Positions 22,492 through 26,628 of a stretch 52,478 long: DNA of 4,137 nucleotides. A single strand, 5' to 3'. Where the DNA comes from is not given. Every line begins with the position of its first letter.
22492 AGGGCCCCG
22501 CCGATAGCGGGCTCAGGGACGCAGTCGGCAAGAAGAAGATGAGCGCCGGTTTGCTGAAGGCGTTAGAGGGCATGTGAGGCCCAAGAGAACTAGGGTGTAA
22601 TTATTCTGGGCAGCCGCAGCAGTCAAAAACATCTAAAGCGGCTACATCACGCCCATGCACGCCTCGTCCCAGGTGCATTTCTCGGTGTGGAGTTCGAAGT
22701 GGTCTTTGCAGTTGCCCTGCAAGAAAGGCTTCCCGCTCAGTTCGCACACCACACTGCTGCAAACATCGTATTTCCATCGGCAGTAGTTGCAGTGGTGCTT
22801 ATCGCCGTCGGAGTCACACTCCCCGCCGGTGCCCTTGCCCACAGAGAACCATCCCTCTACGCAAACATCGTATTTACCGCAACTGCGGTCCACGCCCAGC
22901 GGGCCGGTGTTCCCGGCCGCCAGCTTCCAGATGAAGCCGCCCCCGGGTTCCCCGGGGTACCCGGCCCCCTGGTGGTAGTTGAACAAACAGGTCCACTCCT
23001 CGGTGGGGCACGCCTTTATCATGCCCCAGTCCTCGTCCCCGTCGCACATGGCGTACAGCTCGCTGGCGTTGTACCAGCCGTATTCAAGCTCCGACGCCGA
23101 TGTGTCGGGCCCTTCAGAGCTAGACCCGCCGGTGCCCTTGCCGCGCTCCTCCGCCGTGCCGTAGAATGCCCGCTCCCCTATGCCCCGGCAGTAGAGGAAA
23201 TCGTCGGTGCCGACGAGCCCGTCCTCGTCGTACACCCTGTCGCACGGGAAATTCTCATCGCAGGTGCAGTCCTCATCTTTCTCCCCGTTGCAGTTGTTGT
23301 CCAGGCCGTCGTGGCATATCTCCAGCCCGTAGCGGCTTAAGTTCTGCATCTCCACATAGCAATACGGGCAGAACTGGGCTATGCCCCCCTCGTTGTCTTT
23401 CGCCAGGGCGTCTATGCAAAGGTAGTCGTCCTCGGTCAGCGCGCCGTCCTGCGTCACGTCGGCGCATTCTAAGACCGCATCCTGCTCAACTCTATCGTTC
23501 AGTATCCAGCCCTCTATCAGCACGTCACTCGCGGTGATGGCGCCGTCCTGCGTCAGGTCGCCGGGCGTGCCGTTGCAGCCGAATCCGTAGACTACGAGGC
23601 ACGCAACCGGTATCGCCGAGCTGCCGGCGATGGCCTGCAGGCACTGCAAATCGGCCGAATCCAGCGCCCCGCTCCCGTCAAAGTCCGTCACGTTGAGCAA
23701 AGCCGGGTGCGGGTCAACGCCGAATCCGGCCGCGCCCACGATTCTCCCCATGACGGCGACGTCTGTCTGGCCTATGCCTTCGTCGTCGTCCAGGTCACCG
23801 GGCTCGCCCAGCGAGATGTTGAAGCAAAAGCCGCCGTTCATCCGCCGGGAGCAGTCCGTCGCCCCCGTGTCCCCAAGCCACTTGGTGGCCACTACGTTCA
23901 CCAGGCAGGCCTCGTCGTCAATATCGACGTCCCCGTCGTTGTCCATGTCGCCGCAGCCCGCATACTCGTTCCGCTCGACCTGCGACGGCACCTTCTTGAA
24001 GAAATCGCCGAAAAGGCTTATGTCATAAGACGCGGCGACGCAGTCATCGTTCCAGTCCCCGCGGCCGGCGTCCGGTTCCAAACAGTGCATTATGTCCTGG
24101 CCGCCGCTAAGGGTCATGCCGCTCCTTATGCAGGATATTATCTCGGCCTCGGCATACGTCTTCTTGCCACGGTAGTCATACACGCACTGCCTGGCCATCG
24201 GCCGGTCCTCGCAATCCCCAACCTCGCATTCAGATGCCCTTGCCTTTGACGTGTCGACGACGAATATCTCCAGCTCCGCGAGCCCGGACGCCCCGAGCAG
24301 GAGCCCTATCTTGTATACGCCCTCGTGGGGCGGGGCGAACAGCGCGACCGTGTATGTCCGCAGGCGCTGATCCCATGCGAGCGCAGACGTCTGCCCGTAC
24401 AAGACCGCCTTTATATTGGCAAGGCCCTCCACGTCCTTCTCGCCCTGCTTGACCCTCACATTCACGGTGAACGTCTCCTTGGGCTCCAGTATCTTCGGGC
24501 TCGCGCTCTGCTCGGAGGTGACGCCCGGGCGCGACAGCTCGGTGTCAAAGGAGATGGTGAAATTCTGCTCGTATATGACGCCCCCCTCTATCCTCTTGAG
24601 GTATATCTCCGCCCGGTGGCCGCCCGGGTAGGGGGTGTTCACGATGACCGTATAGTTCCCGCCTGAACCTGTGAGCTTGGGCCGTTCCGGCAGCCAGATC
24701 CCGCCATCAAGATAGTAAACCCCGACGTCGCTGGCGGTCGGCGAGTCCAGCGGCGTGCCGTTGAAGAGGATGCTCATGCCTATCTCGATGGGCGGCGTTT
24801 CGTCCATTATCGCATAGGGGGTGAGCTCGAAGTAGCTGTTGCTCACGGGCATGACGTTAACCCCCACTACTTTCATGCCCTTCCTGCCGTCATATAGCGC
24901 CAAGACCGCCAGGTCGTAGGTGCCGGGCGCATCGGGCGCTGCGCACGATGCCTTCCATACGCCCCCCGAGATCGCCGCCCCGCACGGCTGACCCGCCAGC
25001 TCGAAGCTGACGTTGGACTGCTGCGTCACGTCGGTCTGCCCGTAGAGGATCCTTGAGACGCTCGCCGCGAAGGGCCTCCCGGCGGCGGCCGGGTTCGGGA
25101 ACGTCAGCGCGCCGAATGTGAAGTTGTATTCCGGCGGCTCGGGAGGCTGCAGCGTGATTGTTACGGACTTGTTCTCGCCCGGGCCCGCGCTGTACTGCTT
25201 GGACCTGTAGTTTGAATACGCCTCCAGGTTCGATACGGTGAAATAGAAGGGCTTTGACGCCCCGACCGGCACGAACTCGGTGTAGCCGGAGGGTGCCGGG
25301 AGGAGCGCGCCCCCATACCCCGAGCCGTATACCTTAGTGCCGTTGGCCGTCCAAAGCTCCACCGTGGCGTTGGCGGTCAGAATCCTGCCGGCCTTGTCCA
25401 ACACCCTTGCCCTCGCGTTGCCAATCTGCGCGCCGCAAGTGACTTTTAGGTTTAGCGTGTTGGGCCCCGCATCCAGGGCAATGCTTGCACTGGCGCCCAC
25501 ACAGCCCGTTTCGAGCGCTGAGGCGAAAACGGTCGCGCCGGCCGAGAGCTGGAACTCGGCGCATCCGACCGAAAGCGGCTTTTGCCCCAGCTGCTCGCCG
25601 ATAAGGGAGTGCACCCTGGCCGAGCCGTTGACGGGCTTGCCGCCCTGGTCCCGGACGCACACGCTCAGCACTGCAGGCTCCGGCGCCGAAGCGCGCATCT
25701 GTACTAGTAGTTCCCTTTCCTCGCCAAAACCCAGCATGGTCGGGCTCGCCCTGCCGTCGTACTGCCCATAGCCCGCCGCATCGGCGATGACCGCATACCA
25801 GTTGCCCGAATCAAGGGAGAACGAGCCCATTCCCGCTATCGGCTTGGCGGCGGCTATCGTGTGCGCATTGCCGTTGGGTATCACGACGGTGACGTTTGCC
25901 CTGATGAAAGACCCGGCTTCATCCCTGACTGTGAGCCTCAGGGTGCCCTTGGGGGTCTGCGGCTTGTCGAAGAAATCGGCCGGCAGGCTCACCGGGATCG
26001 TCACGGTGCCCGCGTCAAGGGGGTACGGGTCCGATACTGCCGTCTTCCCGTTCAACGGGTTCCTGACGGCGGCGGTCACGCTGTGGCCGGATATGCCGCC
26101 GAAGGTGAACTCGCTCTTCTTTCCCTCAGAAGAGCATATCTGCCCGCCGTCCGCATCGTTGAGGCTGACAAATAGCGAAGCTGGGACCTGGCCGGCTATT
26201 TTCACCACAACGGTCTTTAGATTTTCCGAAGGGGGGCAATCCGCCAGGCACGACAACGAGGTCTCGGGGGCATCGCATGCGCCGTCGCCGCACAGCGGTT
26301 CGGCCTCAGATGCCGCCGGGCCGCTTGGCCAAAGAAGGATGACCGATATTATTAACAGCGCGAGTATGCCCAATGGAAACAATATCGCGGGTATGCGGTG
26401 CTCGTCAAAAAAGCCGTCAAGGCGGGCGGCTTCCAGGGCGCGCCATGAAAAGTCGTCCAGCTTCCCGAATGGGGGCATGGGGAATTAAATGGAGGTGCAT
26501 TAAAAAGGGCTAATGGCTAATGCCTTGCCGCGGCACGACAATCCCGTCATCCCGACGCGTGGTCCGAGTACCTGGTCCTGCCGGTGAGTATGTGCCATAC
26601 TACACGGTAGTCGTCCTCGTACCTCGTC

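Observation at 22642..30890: Tandem pair of giant paralogous N-terminally anchored, Cys-rich surface proteins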

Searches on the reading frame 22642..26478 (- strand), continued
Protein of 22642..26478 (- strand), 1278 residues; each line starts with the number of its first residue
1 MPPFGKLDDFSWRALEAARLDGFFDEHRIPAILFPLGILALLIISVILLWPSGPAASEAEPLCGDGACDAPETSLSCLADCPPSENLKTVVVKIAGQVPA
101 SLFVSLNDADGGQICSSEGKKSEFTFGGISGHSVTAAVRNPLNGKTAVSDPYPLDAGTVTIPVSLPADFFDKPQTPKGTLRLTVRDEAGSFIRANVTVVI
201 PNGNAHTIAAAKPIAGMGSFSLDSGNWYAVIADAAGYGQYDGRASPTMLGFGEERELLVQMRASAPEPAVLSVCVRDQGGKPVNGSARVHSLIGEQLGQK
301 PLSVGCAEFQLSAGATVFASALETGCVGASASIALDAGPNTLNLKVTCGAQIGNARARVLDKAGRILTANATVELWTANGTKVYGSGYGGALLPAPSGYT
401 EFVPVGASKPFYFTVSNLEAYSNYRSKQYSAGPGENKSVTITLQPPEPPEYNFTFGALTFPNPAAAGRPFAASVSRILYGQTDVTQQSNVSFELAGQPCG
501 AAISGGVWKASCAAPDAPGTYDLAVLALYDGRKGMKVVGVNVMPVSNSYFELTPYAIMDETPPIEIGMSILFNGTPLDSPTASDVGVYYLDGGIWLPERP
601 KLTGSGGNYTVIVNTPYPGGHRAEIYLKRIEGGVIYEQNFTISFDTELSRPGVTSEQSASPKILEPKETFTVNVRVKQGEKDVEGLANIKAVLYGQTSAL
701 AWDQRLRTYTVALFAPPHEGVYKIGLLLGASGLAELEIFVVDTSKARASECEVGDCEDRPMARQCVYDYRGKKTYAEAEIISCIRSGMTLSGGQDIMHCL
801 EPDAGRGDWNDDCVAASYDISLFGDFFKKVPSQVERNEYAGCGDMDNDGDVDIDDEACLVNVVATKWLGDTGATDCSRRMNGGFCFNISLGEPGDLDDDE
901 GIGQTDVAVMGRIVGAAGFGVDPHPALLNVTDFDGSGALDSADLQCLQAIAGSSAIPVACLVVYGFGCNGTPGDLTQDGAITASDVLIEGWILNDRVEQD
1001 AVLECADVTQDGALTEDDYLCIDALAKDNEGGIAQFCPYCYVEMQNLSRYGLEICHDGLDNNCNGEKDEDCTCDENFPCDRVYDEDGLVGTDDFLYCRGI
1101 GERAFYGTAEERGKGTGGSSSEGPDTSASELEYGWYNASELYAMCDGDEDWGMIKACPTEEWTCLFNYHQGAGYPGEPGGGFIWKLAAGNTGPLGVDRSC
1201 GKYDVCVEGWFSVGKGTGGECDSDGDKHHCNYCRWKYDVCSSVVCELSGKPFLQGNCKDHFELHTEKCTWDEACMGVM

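Call 42: search_protein_representatives(alignment_id=A1)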
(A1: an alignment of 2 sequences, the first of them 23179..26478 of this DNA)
Query: 2 sequences, 1124 profile positions. Proteins with E-value up to 0.001 (for the whole library): 145; up to 1e-10: 114; up to 1e-30: 82. The best 145 are listed.
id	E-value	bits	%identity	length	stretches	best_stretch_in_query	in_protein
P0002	0.0e+00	2330.1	-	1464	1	1-1124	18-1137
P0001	0.0e+00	2256.8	-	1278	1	1-1124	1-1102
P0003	0.0e+00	1323.0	-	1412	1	5-1123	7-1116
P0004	0.0e+00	1144.5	-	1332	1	4-1122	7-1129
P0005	0.0e+00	1058.7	-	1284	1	1-1120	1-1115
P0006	0.0e+00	1013.5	-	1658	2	273-1122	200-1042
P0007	2.1e-294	996.0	-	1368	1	5-1120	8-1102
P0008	9.7e-293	990.4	-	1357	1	1-1122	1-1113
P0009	1.5e-292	989.9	-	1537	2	1-1015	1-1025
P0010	5.7e-273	925.0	-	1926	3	7-1017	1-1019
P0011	1.2e-268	910.7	-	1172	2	100-1120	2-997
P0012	3.8e-247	839.5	-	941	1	6-924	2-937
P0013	2.4e-218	744.1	-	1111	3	6-797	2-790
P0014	7.8e-199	679.5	-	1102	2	3-797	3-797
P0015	2.8e-190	651.2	-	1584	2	4-1120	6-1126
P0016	2.6e-177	608.2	-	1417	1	5-1111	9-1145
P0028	3.4e-111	389.2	-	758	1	637-1119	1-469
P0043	5.0e-67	243.0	-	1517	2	7-811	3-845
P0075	6.8e-36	139.9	-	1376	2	7-800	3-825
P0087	1.0e-27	112.8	-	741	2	16-191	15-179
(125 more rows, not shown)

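Call 46: find_homologous_proteins(query=A2, max_evalue=1e-10)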
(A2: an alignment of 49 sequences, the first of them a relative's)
Query A2 (49 sequences) (1278 aa, profile of the alignment): 4 proteins with E <= 1e-10 among 8000 candidates.
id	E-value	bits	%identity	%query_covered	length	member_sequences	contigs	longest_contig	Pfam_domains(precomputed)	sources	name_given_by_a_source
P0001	0.0e+0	1222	100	100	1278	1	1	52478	PF00404.25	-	-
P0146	2.0e-41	160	28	7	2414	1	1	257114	PF07495.20,PF08308.18,PF23193.2,PF13620.13,PF20608.5,PF17210.10,PF01060.30,PF02369.23,PF11008.15,PF11974.15,PF24421.2,PF20598.5,PF09430.17,PF23623.2,PF02494.23,PF23194.2,PF07210.19,PF17802.8,PF00775.28,PF17936.8,PF13715.13,PF22902.3,PF14686.13,PF22904.4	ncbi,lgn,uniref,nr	ncbi:carboxypeptidase regulatory-like domain-containing protein [Thalassobacillus pellis]|uniref:car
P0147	5.2e-30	122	26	6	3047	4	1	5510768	PF07495.20,PF07210.19,PF08308.18,PF17802.8,PF23193.2,PF00775.28,PF13620.13,PF20608.5,PF17210.10,PF17936.8,PF13715.13,PF22902.3,PF01060.30,PF11974.15,PF14686.13,PF24421.2,PF09430.17,PF22904.4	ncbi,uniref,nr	ncbi:carboxypeptidase regulatory-like domain-containing protein [Cytobacillus oceanisediminis]|unire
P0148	1.6e-15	74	23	21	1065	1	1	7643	PF14054.12,PF13715.13,PF08308.18,PF17802.8,PF13620.13,PF07550.18,PF09430.17,PF00082.28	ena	-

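Call 50: search_protein_families(library=pfam, proteins=[P0010, P0015, P0016, P0028, P0043, P0075, P0087], max_evalue=0.01)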
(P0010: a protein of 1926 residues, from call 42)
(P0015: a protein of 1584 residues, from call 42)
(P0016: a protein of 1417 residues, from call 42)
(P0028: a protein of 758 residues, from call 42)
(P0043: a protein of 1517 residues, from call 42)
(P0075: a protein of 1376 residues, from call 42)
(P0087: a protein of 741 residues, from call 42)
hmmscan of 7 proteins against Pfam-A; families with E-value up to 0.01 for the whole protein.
P0010 (1926 aa): 3 families
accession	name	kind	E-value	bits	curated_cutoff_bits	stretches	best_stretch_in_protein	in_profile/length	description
PF00404.24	Dockerin_1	-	2.5e-13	50.5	22.9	1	900-955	1-53/57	Dockerin type I domain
PF13620.12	CarboxypepD_reg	-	2.3e-05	25.1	32.3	0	392-447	29-82/82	Carboxypeptidase regulatory-like domain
PF11617.13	Cu-binding_MopE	-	0.00018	22.1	27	1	1264-1280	14-29/30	Putative metal-binding motif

P0015 (1584 aa): 2 families
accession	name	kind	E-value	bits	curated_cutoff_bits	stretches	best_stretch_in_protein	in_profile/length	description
PF00404.24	Dockerin_1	-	3.4e-18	66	22.9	2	993-1048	1-56/57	Dockerin type I domain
PF11617.13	Cu-binding_MopE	-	0.00015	22.4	27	1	1060-1089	1-29/30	Putative metal-binding motif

P0016 (1417 aa): 8 families
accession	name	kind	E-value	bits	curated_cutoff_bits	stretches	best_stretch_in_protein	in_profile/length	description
PF08517.17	AXH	-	5.4e-14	53.1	33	1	1268-1371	1-112/116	Ataxin-1 and HBP1 module (AXH)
PF01079.26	Hint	-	5.1e-09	36.5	29.7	1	1266-1372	12-116/213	Hint module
PF00404.24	Dockerin_1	-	2.8e-06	27.8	22.9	1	1019-1080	1-56/57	Dockerin type I domain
PF05203.21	Hom_end_hint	-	5.3e-05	23.8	32.1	1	1267-1300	1-34/228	Hom_end-associated Hint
PF13620.12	CarboxypepD_reg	-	0.00013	22.7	32.3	1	187-255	1-65/82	Carboxypeptidase regulatory-like domain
PF07591.16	PT-HINT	-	0.0012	19.5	27.7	1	1281-1406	8-120/137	Pretoxin HINT domain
PF14623.11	Vint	-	0.0049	17.1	27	1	1266-1346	1-71/166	Hint-domain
PF02369.22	Big_1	-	0.0061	17.1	34.9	0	287-312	21-46/93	Bacterial Ig-like domain (group 1)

P0028 (758 aa): 2 families
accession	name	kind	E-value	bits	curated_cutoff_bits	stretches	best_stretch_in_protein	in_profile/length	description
PF13385.13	Laminin_G_3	-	9.7e-17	61.9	27.6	1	600-755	16-150/151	Concanavalin A-like lectin/glucanases superfamily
PF00404.24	Dockerin_1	-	2.5e-12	47.3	22.9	2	178-232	2-54/57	Dockerin type I domain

P0043 (1517 aa): 5 families
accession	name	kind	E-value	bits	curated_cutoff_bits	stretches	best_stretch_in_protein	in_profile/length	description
PF00404.24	Dockerin_1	-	5.5e-06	26.9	22.9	1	948-1002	2-52/57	Dockerin type I domain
PF11617.13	Cu-binding_MopE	-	1.6e-05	25.5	27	1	1022-1045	7-29/30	Putative metal-binding motif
PF23374.1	Fn3_arc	-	8.5e-05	23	28.9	1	166-236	7-72/78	Archaeal fibronectin-III type-like domain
PF00036.39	EF-hand_1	-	0.0077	16.2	25.4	0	985-1001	8-24/29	EF hand domain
PF13202.12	EF-hand_5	-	0.0082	16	25.9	0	985-1000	7-22/25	EF hand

P0075 (1376 aa): 3 families
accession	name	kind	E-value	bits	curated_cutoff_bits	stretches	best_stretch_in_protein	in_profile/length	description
PF18885.6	DUF5648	-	0.0026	18.4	25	1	1238-1341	16-111/134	Domain of unknown function (DUF5648)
PF11617.13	Cu-binding_MopE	-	0.0057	17.3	27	1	1013-1029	14-29/30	Putative metal-binding motif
PF00404.24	Dockerin_1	-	0.0067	17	22.9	0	934-992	2-55/57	Dockerin type I domain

P0087 (741 aa): 2 families
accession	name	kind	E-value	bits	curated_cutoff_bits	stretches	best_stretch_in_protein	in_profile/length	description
PF11617.13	Cu-binding_MopE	-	0.0026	18.4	27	1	340-363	7-29/30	Putative metal-binding motif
PF13499.12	EF-hand_7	-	0.0082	16.9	30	1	271-326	12-66/67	EF-hand domain pair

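Call 51: find_encoding_contigs(protein=window:22642-26478:-, flank=10000, max_places=6)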
Protein window:22642-26478:- (1278 aa): no gene with exactly this product is on record in the collection.

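Call 89: find_related_loci(query=A2, collection=metagenome_contigs, flank=8000)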
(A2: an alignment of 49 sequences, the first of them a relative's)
Query A2 (1278 aa) in metagenome_contigs; peptide patterns used: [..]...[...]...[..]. (x = any residue, [..] = any of these).
600 stretches matched a pattern (row limit reached: there are more); 6 encode a relative of the query (tblastn E <= 1e-3); 6 distinct loci.
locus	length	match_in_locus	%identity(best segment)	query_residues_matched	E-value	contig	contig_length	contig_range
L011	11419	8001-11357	32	15-1100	2e-159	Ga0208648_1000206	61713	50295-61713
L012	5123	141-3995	31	7-1249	1e-152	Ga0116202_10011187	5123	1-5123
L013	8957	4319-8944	32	19-1100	2e-137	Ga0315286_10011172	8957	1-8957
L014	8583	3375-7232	28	4-1249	2e-130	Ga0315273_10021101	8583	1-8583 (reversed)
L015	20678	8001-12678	28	492-1177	5e-61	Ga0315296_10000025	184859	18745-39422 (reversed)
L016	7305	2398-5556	32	7-1070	4e-7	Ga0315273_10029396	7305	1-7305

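Call 107: find_related_loci(query=A2, collection=viral_contigs, flank=5000)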
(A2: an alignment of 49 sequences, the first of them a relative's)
Query A2 (1278 aa) in viral_contigs; peptide patterns used: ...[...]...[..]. (x = any residue, [..] = any of these).
74 stretches matched a pattern, but none encodes a relative of the query by tblastn (E <= 1e-3).

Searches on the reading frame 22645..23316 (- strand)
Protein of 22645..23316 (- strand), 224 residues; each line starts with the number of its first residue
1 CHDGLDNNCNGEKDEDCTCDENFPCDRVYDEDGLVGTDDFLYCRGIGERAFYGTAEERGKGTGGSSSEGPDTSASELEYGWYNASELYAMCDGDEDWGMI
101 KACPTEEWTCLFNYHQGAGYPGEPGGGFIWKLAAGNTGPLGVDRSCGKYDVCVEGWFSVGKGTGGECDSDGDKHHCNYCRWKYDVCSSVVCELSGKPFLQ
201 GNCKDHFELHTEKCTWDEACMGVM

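Call 92: search_solved_structures(query=A6, max_evalue=1, show_alignments=2)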
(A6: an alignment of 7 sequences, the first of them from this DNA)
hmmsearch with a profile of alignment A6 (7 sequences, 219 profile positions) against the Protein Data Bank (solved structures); distinct sequences matched with E-value up to 1: 0.
